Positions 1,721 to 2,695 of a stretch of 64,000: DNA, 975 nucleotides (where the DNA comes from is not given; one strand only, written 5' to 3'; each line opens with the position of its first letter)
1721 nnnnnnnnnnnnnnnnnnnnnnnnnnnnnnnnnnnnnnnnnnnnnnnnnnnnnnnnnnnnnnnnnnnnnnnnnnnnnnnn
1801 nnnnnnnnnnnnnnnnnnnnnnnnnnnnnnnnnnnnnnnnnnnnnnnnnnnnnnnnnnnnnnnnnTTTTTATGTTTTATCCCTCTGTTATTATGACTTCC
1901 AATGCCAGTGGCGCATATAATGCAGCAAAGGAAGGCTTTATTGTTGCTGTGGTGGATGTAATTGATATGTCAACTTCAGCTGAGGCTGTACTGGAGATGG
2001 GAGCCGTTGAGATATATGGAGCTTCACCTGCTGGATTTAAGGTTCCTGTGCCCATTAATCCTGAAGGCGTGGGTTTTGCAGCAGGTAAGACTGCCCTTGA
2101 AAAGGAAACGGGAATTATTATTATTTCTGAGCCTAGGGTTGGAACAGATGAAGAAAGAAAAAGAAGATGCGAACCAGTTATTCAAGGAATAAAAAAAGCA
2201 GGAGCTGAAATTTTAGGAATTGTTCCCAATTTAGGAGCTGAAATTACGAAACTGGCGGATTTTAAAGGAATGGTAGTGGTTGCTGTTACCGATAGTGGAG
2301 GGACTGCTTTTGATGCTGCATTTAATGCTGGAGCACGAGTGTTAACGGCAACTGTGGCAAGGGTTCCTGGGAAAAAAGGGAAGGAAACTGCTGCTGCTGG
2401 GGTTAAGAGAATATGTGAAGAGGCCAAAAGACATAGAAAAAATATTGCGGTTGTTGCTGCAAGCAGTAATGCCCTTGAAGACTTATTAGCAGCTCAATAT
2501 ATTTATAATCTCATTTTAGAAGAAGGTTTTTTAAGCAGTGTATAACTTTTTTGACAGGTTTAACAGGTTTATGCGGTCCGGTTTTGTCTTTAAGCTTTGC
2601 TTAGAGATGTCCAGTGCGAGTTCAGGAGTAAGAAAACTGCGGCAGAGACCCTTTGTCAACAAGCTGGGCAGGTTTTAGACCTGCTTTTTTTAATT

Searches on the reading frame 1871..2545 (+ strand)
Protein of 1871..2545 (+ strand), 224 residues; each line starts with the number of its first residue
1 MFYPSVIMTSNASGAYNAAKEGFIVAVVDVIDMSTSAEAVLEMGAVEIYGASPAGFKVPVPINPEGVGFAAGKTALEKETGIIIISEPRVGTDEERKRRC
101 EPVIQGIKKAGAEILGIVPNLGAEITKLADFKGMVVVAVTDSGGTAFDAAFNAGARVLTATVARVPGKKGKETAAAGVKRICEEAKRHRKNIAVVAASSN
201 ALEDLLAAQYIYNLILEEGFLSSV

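Call 46: find_encoding_contigs(protein=window:1871-2545:+, flank=10000, max_places=2)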
Protein window:1871-2545:+ (224 aa): 6 contigs read that carry it; 2 places shown.
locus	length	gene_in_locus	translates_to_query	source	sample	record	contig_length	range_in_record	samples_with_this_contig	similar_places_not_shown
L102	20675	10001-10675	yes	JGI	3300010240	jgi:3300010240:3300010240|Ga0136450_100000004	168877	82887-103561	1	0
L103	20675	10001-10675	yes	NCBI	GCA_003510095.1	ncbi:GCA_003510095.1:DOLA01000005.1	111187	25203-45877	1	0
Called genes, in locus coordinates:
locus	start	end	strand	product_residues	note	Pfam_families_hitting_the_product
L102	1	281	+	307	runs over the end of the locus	PF01513:NAD_kinase, PF20143:NAD_kinase_C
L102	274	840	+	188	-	PF01209:Ubie_methyltran, PF01795:Methyltransf_5 (weak), PF01189:Methyltr_RsmB-F (faint), PF13847:Methyltransf_31, PF13649:Methyltransf_25 (weak), PF06962:rRNA_methylase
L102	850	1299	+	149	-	PF01316:Arg_repressor, PF02863:Arg_repressor_C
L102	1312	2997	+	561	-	PF02463:SMC_N, PF13175:AAA_15 (weak), PF13476:AAA_23, PF13555:AAA_29 (faint), PF13304:AAA_21 (faint)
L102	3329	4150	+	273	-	PF13180:PDZ_2, PF17820:PDZ_6, PF05580:Peptidase_S55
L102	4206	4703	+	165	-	PF05580:Peptidase_S55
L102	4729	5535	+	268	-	PF00072:Response_reg, PF08769:Spo0A_C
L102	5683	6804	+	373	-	PF04263:TPK_catalytic, PF12555:SteA-like_C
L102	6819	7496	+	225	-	PF00535:Glycos_transf_2, PF10111:Glyco_tranf_2_2, PF13641:Glyco_tranf_2_3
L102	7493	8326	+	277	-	PF00953:Glycos_transf_4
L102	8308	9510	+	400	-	PF12982:DUF3866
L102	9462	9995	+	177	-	PF28549:NDPSase_N, PF00293:NUDIX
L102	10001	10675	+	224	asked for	-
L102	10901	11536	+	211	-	PF01944:SpoIIM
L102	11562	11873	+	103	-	-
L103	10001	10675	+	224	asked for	-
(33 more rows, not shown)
